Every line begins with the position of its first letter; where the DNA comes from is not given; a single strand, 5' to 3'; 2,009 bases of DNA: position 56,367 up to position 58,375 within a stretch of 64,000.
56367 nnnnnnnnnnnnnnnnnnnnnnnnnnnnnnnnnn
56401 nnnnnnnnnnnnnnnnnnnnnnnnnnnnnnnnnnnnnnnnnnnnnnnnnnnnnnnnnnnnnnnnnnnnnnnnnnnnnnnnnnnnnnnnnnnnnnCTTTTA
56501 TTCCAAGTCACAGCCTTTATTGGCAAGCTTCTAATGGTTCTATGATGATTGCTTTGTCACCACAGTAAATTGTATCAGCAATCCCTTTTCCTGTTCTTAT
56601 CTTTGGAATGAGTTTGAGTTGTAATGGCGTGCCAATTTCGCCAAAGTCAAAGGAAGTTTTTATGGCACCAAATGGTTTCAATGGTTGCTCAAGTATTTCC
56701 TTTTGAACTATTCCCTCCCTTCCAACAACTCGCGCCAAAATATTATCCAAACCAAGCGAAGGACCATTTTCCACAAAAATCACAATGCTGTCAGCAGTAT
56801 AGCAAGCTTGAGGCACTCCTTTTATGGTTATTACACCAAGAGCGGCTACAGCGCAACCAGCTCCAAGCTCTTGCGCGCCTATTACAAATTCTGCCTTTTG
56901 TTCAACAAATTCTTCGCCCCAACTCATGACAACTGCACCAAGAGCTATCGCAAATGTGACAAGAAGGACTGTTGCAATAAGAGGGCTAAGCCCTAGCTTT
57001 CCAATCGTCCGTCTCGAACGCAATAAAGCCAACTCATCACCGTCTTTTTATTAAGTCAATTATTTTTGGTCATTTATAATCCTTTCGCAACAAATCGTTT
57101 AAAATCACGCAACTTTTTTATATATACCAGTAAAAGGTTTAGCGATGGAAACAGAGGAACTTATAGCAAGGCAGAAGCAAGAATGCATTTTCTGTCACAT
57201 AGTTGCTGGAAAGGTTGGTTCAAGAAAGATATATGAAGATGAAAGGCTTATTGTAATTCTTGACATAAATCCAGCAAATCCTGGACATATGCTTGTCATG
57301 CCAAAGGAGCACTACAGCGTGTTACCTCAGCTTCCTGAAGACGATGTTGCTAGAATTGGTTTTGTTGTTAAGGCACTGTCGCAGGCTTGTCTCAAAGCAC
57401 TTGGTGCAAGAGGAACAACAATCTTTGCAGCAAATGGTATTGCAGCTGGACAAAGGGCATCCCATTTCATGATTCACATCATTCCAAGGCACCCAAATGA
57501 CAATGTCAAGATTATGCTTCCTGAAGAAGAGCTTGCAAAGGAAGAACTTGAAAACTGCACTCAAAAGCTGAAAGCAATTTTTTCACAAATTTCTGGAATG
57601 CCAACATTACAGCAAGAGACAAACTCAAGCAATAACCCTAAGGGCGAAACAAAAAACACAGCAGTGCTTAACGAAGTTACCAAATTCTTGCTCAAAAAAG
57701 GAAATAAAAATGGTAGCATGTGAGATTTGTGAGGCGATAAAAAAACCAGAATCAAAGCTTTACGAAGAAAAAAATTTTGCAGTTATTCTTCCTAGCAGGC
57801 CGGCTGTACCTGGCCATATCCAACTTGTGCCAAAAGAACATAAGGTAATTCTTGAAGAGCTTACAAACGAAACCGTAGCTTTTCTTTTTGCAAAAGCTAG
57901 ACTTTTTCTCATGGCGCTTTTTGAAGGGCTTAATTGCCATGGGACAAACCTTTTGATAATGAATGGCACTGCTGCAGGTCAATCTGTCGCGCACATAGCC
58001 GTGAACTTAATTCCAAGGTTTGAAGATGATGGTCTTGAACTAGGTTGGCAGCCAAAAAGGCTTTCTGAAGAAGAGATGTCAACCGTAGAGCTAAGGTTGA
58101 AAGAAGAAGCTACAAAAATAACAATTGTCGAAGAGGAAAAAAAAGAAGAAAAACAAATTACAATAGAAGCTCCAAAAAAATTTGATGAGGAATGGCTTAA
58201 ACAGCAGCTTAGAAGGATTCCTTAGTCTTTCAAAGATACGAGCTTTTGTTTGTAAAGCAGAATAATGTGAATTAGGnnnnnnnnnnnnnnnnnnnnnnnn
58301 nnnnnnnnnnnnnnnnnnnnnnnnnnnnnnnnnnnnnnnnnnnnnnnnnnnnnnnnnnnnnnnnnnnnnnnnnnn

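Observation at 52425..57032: Four-gene operon: archaeal type IV pilin-like protein + two unknown proteins + TIM-barrel protein with giant coiled-coil insertion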

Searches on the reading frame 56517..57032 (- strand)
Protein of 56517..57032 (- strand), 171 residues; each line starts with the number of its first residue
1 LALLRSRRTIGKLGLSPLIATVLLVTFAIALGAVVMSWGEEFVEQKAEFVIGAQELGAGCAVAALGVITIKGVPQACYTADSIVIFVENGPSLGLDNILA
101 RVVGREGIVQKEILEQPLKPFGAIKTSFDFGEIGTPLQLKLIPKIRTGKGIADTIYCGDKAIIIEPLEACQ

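Call 3: search_protein_families(library=pfam, proteins=[window:56517-57032:-], max_evalue=0.1)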
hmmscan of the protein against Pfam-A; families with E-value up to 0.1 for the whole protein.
window:56517-57032:- (171 aa): 0 families

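Call 4: search_protein_families(library=ncbifam, proteins=[window:56517-57032:-], max_evalue=0.1)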
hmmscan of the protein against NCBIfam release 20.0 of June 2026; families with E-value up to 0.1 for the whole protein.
window:56517-57032:- (171 aa): 2 families
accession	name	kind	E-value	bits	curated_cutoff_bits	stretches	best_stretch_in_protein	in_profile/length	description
NF046073.1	UpsA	equivalog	0.027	14.6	130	1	14-39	3-28/136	pilin subunit UpsA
TIGR02537.2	arch_flag_Nterm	domain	0.038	13.5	20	1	14-35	4-25/33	archaellin/type IV pilin N-terminal domain-containing protein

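Call 31: search_protein_families(library=padloc, proteins=[window:56517-57032:-], max_evalue=0.1)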
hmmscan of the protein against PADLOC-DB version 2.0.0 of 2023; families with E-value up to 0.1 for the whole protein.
window:56517-57032:- (171 aa): 0 families

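Call 32: search_protein_families(library=phrogs, proteins=[window:56517-57032:-], max_evalue=0.1)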
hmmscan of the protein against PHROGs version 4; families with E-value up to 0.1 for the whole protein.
window:56517-57032:- (171 aa): 0 families

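Call 37: find_homologous_proteins(query=window:56517-57032:-)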
Query window:56517-57032:- (171 aa): 118 proteins with E <= 0.001 among 1719 candidates.
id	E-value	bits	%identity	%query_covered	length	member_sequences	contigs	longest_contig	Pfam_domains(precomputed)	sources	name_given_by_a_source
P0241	1.7e-101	355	99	98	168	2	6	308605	-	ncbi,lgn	ncbi:MAG: hypothetical protein QXU88_00620 [Candidatus Woesearchaeota archaeon]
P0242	2.9e-51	191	57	94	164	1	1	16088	-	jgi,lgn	jgi:flagellin-like protein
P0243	4.7e-51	191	56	94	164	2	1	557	-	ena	-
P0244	4.7e-51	191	57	94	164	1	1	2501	-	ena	-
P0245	6.9e-50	187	57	94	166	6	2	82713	-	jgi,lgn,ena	-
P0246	1.8e-49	186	57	94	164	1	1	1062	-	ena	-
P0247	6.2e-49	184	54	95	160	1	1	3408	-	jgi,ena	-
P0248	2.0e-48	182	54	94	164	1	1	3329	-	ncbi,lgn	-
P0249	1.4e-39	153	50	93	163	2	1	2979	-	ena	-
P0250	2.4e-39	153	47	99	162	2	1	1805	-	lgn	-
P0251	1.5e-38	150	50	94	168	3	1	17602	-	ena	-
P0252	3.7e-38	149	45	100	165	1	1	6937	-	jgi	-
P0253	2.5e-37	146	49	94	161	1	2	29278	-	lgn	-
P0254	5.4e-37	145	46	99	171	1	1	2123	-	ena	-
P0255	1.0e-36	144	47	98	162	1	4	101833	-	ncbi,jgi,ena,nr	ncbi:hypothetical protein KY338_04860 [Candidatus Woesearchaeota archaeon]|nr:hypothetical protein [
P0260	3.9e-35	139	48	94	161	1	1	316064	-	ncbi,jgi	-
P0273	7.3e-34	135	44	98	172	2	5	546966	-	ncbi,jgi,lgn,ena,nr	ncbi:hypothetical protein KY346_04760 [Candidatus Woesearchaeota archaeon]|nr:hypothetical protein [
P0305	2.5e-29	120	40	94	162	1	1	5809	-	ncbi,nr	ncbi:hypothetical protein HY642_04780 [Candidatus Woesearchaeota archaeon]|nr:hypothetical protein [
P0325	1.1e-27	115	38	94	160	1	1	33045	-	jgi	jgi:hypothetical protein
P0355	1.8e-5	42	32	93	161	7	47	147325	-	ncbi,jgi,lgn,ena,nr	ncbi:hypothetical protein J4458_03900 [Candidatus Woesearchaeota archaeon]|nr:hypothetical protein [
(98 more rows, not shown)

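Call 38: find_encoding_contigs(protein=P0245, flank=9000, max_places=1)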
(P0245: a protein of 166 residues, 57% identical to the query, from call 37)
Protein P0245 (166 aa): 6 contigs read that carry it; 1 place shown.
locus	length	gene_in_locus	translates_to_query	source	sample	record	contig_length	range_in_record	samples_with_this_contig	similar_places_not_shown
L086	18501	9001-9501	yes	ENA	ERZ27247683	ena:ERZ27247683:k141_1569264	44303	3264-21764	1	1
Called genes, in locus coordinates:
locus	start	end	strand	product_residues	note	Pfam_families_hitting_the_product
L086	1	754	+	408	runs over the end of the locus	PF07705:CARDB (faint), PF10633:NPCBM_assoc (faint)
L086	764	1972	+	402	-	PF12704:MacB_PCD, PF02687:FtsX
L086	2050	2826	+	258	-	PF01790:LGT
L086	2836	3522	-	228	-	PF01255:Prenyltransf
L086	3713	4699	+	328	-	PF00005:ABC_tran, PF13175:AAA_15 (faint), PF13304:AAA_21, PF13732:DrrA1-3_C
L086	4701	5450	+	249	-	PF01061:ABC2_membrane, PF12698:ABC2_membrane_3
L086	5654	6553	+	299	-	PF01478:Peptidase_A24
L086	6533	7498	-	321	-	PF01636:APH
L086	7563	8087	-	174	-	PF01230:HIT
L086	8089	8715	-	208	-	PF11969:DcpS_C, PF01230:HIT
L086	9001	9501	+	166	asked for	-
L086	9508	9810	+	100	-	PF01985:CRS1_YhbY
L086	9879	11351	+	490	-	-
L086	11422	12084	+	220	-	-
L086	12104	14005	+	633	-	PF01261:AP_endonuc_2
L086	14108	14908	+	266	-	-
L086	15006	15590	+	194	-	-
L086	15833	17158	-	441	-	PF00932:LTD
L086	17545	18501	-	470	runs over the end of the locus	-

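Call 39: find_encoding_contigs(protein=P0305, flank=9000, max_places=1)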
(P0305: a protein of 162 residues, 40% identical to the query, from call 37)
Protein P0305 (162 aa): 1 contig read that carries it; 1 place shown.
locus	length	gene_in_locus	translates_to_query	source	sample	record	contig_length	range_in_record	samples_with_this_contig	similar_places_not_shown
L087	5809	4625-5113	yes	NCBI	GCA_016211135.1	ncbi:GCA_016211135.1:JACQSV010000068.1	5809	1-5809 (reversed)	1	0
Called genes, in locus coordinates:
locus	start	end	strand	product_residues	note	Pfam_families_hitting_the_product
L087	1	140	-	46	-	PF26477:DUF8150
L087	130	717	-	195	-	-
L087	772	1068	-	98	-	PF09297:Zn_ribbon_NUD (faint), PF13240:Zn_Ribbon_1 (weak)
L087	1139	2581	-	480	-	-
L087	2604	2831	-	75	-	PF01985:CRS1_YhbY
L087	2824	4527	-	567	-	PF00999:Na_H_Exchanger, PF02254:TrkA_N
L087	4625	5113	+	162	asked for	-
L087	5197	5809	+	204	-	PF05670:NFACT-R_1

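Call 40: find_encoding_contigs(protein=P0273, flank=9000, max_places=1)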
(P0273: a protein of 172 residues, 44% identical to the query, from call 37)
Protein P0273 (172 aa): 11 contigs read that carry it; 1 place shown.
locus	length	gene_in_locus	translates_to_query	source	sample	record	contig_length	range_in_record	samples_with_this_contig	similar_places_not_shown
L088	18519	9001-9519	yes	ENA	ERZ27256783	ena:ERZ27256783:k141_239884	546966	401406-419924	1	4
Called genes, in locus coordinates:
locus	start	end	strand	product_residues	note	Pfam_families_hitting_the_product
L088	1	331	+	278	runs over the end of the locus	-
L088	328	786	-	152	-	PF13145:Rotamase_2, PF13616:Rotamase_3, PF00639:Rotamase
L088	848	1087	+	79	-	PF02697:VAPB_antitox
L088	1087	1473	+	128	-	PF01850:PIN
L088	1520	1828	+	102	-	-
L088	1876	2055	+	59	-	-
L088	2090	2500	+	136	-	-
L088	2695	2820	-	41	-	-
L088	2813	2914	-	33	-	-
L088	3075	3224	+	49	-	-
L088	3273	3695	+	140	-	-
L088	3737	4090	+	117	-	-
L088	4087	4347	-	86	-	-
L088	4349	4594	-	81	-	PF10884:DUF2683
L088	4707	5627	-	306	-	-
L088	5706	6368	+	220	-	-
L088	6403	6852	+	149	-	-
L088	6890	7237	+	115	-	-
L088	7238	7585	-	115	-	-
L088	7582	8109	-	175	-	PF01230:HIT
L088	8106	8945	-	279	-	PF11969:DcpS_C, PF01230:HIT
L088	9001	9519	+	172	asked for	-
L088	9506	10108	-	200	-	PF05048:NosD (weak)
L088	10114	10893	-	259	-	-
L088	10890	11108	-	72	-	-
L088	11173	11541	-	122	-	-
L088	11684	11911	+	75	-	PF01037:AsnC_trans_reg, PF22482:AsnC_trans_reg_3 (weak)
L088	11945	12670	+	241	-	PF01261:AP_endonuc_2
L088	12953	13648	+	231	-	-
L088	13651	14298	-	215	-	-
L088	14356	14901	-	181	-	PF00571:CBS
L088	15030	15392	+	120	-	-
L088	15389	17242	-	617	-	PF01909:NTP_transf_2 (weak), PF18765:Polbeta (weak)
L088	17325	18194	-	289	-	-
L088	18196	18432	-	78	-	-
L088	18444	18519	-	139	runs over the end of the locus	-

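Call 50: search_protein_families(library=ncbifam, alignment_id=A3, max_evalue=0.01)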
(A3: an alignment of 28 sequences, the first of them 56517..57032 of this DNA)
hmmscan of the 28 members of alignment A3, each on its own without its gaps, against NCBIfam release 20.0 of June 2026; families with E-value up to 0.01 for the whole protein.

A. member 1, window:56517-57032:- (171 aa): 0 families

B. families by the number of members that match (of 28 scanned): 3 families
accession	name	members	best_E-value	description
TIGR02537.2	arch_flag_Nterm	27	2.1e-07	archaellin/type IV pilin N-terminal domain-containing protein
NF046073.1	UpsA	22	1.6e-07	pilin subunit UpsA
TIGR01500.1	sepiapter_red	1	0.0024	sepiapterin reductase (L-erythro-7,8-dihydrobiopterin forming)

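Call 89: find_encoding_contigs(protein=P0260, flank=7000, max_places=1)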
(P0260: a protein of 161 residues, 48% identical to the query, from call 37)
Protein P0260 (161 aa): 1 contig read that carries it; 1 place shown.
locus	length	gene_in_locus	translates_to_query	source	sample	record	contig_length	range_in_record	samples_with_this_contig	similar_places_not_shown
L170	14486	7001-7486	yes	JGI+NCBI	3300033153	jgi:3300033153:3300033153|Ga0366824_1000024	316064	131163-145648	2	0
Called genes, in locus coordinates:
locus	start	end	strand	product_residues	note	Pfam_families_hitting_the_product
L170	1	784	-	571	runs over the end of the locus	-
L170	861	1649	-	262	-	PF00929:RNase_T, PF13482:RNase_H_2 (faint), PF20600:ExoX-like_C (weak)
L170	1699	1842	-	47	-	-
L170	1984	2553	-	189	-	PF04919:DUF655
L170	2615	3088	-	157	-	-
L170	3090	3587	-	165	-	-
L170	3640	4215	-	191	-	PF01255:Prenyltransf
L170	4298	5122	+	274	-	PF01478:Peptidase_A24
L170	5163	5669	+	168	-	-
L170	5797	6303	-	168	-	PF01230:HIT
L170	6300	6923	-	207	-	PF11969:DcpS_C, PF01230:HIT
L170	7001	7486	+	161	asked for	-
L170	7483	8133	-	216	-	-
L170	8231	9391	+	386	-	PF05175:MTS, PF13489:Methyltransf_23 (weak), PF06325:PrmA (weak), PF13847:Methyltransf_31, PF08241:Methyltransf_11 (faint), PF13649:Methyltransf_25 (weak)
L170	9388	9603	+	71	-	-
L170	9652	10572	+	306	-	PF07714:PK_Tyr_Ser-Thr, PF00069:Pkinase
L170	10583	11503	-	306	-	PF08271:Zn_Ribbon_TF, PF00382:TFIIB, PF04545:Sigma70_r4 (faint), PF00382:TFIIB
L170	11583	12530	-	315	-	PF01699:Na_Ca_ex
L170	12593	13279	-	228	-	PF01872:RibD_C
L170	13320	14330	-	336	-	PF17835:NOG1_N, PF00009:GTP_EFTU (faint), PF00071:Ras (weak), PF01926:MMR_HSR1, PF02421:FeoB_N, PF06858:NOG1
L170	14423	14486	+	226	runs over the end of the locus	-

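Call 90: find_encoding_contigs(protein=P0355, flank=7000, max_places=1)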
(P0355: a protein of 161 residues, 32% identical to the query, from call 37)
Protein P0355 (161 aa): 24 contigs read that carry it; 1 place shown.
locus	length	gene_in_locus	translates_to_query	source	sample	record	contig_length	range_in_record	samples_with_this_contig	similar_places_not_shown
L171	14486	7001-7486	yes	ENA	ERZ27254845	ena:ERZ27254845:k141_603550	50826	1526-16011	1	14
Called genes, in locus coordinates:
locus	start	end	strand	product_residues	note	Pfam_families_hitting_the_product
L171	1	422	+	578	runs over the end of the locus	PF13392:HNH_3 (weak), PF00226:DnaJ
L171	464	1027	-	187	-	PF01909:NTP_transf_2 (weak), PF18765:Polbeta, PF22014:DUF6932 (weak)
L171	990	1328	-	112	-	-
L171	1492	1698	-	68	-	-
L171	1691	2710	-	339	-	-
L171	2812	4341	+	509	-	PF01409:tRNA-synt_2d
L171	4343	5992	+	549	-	PF18262:PhetRS_B1 (faint), PF03483:B3_4, PF03484:B5, PF17759:tRNA_synthFbeta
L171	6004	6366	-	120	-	PF00467:KOW (weak)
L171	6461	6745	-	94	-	PF01199:Ribosomal_L34e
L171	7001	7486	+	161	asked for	-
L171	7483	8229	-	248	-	PF01956:EMC3_TMCO1, PF13858:DUF4199 (weak)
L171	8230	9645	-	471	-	PF00344:SecY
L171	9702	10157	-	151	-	PF00828:Ribosomal_L27A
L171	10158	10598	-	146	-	PF00327:Ribosomal_L30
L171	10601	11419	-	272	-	PF00333:Ribosomal_S5, PF03719:Ribosomal_S5_C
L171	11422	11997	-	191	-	PF17144:Ribosomal_L5e, PF00861:Ribosomal_L18p (weak), PF17144:Ribosomal_L5e (weak)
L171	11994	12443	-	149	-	PF01280:Ribosomal_L19e, PF25476:Ribosomal_L19e_C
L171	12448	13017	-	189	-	PF01655:Ribosomal_L32e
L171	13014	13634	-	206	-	PF00347:Ribosomal_L6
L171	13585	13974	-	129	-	PF00410:Ribosomal_S8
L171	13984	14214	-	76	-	PF00253:Ribosomal_S14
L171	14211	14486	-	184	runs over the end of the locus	PF00281:Ribosomal_L5, PF00673:Ribosomal_L5_C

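Call 91: find_encoding_contigs(protein=P0325, flank=7000, max_places=1)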
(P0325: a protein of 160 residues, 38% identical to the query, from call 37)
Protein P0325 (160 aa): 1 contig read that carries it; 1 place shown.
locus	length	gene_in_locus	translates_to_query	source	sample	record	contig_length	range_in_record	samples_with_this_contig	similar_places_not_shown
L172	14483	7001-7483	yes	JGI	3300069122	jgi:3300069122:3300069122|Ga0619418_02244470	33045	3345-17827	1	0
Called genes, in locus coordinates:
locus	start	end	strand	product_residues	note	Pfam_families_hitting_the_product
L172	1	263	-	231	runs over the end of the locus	PF01978:TrmB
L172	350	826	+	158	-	PF08211:dCMP_cyt_deam_2, PF00383:dCMP_cyt_deam_1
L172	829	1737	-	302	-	-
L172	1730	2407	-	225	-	PF01255:Prenyltransf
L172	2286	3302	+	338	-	PF01478:Peptidase_A24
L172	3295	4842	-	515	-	-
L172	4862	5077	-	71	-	PF00708:Acylphosphatase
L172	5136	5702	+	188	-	-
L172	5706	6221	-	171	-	PF01230:HIT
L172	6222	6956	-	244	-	PF11969:DcpS_C, PF01230:HIT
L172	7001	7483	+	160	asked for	-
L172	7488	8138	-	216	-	PF13229:Beta_helix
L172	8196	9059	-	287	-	PF05048:NosD, PF13229:Beta_helix (weak)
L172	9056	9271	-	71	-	-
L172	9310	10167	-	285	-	-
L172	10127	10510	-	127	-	-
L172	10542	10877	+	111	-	-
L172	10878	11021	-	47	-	-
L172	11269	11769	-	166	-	-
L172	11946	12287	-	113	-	-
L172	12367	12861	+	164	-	-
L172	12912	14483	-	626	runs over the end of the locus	PF01909:NTP_transf_2 (weak), PF18765:Polbeta (weak)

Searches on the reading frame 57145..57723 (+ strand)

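Call 3: search_protein_families(library=pfam, proteins=[window:57145-57723:+], max_evalue=0.1)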
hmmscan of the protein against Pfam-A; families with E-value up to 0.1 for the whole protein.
window:57145-57723:+ (192 aa): 3 families
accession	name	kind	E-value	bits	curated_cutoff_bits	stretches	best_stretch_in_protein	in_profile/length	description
PF01230.28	HIT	-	1.4e-17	64.5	21.5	1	25-117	5-97/98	HIT domain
PF11969.13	DcpS_C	-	4.5e-13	50.1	24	1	13-114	1-101/114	Scavenger mRNA decapping enzyme C-term binding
PF04677.20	CwfJ_C_1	-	0.0044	17.3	21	1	8-114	8-108/122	Protein similar to CwfJ C-terminus 1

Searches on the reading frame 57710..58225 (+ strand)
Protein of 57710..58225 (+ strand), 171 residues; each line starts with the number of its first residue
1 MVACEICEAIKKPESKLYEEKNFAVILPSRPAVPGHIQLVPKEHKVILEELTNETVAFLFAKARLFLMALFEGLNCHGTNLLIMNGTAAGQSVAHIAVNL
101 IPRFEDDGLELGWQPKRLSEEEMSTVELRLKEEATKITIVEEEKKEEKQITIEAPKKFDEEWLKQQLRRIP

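Call 3: search_protein_families(library=pfam, proteins=[window:57710-58225:+], max_evalue=0.1)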
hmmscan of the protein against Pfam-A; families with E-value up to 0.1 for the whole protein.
window:57710-58225:+ (171 aa): 3 families
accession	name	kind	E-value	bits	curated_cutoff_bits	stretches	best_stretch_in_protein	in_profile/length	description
PF01230.28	HIT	-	7e-13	49.5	21.5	1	12-105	4-97/98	HIT domain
PF11969.13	DcpS_C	-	0.0012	19.7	24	1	5-96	5-95/114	Scavenger mRNA decapping enzyme C-term binding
PF00704.34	Glyco_hydro_18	-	0.067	13.3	29.6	1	88-162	88-160/317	Glycosyl hydrolases family 18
